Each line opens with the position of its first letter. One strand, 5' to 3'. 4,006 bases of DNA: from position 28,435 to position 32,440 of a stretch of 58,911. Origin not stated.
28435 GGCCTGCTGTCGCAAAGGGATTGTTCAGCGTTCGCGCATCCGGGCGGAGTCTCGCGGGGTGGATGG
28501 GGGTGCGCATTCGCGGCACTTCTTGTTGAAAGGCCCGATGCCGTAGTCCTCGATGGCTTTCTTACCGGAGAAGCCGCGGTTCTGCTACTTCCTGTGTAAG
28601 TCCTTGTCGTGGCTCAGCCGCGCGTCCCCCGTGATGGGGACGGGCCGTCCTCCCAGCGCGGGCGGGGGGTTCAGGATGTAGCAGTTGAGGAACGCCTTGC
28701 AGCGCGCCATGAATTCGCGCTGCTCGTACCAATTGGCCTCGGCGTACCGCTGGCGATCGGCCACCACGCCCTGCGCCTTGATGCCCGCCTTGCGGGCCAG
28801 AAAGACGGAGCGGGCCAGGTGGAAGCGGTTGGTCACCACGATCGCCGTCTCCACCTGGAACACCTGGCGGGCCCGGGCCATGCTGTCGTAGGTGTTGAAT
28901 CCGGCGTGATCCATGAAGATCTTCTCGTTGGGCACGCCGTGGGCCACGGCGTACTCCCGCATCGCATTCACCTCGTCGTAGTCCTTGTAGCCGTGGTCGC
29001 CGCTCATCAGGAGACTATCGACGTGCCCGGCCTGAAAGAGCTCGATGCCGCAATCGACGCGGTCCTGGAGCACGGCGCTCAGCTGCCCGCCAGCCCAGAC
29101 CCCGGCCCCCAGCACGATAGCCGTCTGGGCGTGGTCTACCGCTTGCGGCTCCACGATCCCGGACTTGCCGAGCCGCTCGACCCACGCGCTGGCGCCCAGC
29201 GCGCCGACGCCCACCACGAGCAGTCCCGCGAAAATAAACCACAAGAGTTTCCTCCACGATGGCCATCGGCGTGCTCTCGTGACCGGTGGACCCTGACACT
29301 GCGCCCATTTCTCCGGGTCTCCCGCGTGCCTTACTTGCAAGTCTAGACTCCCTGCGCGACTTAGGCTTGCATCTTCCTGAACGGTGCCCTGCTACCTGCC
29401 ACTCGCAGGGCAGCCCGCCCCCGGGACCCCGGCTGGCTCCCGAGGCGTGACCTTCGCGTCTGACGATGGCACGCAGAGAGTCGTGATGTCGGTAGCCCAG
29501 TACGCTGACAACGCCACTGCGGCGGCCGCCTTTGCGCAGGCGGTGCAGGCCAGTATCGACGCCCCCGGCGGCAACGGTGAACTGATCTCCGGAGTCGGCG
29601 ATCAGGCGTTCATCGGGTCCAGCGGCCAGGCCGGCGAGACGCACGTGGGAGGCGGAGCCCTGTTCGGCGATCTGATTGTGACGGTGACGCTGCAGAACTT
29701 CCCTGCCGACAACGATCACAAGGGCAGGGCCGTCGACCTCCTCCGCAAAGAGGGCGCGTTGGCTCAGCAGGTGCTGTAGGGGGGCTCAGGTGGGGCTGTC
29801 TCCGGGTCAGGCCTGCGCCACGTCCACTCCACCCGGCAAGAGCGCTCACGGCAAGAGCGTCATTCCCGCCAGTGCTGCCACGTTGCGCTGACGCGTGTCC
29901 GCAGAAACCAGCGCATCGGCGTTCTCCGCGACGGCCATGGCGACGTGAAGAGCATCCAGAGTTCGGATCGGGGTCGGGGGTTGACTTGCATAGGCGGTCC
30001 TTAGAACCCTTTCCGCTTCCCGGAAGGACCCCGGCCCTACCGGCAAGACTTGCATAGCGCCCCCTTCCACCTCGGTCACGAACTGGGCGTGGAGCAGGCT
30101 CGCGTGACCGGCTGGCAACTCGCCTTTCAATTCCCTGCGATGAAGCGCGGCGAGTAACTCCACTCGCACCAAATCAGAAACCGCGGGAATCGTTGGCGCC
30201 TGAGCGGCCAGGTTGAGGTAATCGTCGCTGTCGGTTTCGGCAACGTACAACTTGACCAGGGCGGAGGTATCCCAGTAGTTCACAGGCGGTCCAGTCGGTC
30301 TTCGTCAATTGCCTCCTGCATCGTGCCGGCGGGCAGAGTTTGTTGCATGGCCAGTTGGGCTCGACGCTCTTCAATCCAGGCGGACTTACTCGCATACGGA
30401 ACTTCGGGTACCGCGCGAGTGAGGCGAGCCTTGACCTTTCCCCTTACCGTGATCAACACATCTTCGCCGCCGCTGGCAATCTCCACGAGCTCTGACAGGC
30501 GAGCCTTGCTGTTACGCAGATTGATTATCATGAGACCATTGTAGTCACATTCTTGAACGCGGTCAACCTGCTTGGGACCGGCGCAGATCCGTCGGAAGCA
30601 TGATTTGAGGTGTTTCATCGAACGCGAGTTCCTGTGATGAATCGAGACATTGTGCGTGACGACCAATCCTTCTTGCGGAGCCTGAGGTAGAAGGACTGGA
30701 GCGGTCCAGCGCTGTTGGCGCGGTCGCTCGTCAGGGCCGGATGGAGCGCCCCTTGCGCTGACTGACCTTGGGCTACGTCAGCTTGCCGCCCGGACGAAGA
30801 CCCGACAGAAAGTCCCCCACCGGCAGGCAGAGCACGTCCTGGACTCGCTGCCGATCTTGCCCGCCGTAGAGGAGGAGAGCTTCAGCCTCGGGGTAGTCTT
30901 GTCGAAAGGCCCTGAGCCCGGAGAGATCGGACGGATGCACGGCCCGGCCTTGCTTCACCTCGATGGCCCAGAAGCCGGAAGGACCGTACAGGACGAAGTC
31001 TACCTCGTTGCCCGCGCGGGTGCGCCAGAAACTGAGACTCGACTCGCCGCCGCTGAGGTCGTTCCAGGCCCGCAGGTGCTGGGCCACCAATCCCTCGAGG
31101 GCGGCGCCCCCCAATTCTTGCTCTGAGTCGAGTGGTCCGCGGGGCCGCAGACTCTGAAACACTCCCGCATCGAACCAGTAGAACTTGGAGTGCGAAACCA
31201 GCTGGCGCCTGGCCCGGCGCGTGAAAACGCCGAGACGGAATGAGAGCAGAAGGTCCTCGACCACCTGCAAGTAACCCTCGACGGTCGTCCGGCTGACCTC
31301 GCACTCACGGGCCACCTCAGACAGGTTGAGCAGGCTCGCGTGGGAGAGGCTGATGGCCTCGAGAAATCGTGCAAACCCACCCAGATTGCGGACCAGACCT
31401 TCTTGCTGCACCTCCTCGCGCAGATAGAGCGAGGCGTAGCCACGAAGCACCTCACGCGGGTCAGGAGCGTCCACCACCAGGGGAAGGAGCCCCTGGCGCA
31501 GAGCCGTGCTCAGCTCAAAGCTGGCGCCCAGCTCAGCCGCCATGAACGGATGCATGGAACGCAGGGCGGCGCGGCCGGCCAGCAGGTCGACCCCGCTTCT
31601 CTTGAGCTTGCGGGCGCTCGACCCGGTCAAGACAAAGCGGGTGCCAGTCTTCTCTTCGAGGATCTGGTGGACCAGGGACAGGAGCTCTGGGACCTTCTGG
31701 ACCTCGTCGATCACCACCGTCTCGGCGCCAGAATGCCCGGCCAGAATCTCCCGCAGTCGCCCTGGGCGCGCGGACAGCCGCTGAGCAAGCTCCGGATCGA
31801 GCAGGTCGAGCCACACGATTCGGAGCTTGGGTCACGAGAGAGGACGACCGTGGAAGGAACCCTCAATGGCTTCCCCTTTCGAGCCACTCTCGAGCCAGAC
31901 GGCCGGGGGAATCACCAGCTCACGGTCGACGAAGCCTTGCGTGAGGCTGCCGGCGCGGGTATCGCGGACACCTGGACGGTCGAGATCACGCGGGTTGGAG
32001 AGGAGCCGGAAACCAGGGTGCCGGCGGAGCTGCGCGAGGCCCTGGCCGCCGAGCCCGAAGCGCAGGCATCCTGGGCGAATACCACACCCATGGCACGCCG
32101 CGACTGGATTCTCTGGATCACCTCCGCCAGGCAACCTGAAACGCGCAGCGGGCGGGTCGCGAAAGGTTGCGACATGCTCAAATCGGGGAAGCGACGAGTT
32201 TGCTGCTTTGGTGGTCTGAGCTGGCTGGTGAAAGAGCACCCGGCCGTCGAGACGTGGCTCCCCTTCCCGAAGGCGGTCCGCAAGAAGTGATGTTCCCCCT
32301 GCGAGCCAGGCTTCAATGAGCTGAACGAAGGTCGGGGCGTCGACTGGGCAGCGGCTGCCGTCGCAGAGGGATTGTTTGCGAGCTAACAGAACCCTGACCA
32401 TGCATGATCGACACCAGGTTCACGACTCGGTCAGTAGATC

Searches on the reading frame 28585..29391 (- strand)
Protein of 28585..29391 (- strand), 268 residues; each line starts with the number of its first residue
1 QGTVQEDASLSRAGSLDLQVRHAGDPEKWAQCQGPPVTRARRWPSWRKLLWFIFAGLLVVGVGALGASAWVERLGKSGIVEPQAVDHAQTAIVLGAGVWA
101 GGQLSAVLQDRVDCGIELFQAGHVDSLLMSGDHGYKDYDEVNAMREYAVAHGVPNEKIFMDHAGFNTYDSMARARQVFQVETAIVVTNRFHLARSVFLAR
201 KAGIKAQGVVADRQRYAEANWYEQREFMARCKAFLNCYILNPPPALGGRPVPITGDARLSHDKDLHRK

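Call 51: search_protein_families(library=pfam, proteins=[window:28585-29391:-], max_evalue=0.001)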
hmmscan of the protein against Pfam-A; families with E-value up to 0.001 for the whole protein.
window:28585-29391:- (268 aa): 1 family
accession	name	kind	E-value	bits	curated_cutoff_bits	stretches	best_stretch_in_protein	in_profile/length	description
PF02698.23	DUF218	-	7.2e-27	94.4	27.6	1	90-209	2-105/133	DUF218 domain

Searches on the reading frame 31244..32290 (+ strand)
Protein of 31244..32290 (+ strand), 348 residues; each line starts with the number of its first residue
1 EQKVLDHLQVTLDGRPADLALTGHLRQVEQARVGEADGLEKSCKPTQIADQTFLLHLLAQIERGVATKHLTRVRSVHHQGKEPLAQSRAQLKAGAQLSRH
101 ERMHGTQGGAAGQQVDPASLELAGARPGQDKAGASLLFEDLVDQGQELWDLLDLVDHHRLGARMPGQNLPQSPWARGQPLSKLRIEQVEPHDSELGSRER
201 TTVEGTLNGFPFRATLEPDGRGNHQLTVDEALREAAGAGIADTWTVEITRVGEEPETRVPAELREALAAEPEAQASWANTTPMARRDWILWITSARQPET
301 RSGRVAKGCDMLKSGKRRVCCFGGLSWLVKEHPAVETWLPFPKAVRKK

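Call 51: search_protein_families(library=pfam, proteins=[window:31244-32290:+], max_evalue=0.001)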
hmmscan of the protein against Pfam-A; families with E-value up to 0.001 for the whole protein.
window:31244-32290:+ (348 aa): 2 families
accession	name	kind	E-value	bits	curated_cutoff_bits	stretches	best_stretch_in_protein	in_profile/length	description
PF13376.11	OmdA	-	1e-19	70.6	25.6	1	258-315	3-60/60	Bacteriocin-protection, YdeI or OmpD-Associated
PF08922.17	DUF1905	-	2.3e-10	40.9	24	1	193-248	25-81/81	Domain of unknown function (DUF1905)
